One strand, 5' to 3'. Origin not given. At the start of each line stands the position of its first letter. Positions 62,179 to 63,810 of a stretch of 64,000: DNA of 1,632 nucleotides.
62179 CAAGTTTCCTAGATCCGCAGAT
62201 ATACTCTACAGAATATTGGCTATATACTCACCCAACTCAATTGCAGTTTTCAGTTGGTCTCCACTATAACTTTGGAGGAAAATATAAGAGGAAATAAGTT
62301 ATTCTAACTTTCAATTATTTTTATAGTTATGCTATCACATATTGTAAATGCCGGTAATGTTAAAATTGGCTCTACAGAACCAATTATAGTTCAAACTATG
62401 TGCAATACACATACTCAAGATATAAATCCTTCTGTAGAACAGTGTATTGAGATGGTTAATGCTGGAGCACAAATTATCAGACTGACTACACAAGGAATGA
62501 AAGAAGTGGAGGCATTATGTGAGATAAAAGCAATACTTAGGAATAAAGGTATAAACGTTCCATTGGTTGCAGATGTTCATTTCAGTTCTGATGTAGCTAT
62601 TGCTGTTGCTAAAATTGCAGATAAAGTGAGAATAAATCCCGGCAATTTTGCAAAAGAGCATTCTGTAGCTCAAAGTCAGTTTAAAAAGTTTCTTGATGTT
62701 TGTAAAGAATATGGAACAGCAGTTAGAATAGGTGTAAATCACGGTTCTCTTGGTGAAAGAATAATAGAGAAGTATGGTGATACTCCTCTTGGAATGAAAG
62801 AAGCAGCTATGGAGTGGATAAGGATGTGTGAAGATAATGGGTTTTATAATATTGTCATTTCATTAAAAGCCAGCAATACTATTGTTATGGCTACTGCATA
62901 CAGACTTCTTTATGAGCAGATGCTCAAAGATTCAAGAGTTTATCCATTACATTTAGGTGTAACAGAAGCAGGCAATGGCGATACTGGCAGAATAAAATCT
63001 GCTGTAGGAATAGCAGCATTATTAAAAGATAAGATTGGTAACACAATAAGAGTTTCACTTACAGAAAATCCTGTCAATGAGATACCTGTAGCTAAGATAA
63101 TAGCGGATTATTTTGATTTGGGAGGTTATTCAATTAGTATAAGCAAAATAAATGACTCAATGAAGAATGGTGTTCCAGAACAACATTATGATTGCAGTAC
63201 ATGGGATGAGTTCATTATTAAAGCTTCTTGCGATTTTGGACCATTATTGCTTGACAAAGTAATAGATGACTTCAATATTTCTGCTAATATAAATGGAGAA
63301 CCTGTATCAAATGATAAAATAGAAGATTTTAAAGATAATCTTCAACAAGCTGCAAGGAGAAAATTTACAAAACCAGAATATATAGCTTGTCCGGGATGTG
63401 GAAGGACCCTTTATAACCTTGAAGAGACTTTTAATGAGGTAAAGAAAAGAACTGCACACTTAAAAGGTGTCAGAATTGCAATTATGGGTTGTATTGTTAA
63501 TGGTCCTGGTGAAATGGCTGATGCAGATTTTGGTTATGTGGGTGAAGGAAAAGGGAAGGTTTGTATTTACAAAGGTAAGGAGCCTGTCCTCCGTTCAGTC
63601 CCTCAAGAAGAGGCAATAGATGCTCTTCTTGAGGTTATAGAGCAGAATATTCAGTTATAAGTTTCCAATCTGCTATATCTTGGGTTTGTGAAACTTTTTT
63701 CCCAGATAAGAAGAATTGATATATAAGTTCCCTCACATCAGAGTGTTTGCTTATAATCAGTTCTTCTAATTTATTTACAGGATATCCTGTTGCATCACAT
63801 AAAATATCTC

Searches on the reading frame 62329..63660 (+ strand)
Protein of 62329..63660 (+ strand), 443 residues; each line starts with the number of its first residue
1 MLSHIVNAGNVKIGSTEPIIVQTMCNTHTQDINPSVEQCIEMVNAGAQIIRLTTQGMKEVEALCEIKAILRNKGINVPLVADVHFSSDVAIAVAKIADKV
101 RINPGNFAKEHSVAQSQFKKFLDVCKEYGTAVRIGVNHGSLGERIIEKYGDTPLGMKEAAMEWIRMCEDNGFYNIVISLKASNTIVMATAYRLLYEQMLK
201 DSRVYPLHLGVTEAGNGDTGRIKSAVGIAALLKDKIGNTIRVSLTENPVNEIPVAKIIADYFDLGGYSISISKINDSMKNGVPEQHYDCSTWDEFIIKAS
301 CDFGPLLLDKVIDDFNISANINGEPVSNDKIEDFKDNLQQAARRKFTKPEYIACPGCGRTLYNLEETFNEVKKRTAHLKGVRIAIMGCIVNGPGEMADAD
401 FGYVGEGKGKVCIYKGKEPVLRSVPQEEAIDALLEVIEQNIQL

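Call 7: search_protein_families(library=ncbifam, proteins=[window:62329-63660:+])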
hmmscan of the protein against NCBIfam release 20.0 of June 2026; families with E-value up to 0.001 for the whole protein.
window:62329-63660:+ (443 aa): 4 families
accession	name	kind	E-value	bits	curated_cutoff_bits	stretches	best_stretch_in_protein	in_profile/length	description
NF002534.0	PRK02048.1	equivalog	9.4e-152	506.8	886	2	5-262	13-287/613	4-hydroxy-3-methylbut-2-en-1-yl diphosphate synthase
TIGR00612.1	ispG_gcpE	equivalog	2.6e-124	415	280.25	1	3-437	4-356/357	(E)-4-hydroxy-3-methylbut-2-enyl-diphosphate synthase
NF001912.0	PRK00694.1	equivalog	2.9e-112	376.3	1045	2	4-256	16-285/606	4-hydroxy-3-methylbut-2-en-1-yl diphosphate synthase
NF001540.0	PRK00366.1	equivalog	2.4e-108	362.2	345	2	4-264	17-265/364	flavodoxin-dependent (E)-4-hydroxy-3-methylbut-2-enyl-diphosphate synthase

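Call 13: find_encoding_contigs(protein=window:62329-63660:+, flank=10000, max_places=10)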
Protein window:62329-63660:+ (443 aa): no gene with exactly this product is on record in the collection.
